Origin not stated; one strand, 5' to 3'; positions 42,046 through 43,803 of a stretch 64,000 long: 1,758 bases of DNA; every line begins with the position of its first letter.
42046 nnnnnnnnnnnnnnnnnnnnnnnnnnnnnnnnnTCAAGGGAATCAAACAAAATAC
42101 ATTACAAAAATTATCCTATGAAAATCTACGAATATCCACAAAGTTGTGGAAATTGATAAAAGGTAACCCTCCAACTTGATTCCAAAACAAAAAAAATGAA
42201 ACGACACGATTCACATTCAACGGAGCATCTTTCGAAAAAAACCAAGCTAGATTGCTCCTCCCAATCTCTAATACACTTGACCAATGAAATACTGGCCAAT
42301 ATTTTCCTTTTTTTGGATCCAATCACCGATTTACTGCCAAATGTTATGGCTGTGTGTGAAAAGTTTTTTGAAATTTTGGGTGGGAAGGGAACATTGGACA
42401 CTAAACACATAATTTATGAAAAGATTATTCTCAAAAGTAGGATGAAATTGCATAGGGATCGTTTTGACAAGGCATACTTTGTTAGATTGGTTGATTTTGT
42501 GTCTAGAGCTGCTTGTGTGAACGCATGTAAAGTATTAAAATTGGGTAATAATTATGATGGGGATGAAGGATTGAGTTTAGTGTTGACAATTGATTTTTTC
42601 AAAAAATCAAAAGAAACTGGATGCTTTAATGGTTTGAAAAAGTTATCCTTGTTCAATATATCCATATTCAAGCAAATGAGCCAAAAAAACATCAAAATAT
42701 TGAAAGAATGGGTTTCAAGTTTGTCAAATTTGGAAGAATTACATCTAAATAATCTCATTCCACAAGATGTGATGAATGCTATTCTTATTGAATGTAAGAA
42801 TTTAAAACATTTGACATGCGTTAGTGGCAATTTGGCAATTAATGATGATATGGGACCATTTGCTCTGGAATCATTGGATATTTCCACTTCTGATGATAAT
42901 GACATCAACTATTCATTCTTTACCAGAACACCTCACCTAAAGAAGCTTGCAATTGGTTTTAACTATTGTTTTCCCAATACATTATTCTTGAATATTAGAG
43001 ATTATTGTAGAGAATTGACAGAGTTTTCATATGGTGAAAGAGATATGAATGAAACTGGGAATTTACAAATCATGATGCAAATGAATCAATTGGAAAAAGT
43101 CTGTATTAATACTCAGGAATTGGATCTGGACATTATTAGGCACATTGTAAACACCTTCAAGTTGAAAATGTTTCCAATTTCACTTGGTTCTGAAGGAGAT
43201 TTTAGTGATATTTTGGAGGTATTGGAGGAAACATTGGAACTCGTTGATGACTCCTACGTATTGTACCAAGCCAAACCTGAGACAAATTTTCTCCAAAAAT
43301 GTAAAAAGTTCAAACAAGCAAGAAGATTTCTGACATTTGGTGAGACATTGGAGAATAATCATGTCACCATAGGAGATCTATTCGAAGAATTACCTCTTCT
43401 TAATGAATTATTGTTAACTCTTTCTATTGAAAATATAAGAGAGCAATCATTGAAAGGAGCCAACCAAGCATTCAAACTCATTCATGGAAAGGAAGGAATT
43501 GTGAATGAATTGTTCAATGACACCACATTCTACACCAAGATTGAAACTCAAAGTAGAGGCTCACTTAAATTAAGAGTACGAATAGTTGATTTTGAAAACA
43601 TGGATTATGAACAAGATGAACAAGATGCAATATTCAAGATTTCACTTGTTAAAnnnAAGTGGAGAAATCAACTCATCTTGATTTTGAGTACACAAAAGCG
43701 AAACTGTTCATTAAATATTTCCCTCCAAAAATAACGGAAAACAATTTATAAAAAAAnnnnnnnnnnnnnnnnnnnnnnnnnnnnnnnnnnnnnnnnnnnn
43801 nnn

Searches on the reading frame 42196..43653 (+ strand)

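Call 22: search_protein_families(library=pfam, proteins=[window:42196-43653:+], max_evalue=0.01)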
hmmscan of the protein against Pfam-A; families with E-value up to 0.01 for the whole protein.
window:42196-43653:+ (486 aa): 2 families
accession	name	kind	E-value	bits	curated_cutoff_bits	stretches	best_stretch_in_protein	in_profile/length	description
PF00646.38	F-box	-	0.0022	18.3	20.5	0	27-59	3-33/43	F-box domain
PF12937.12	F-box-like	-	0.0038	17.4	24.3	0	30-60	6-34/47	F-box-like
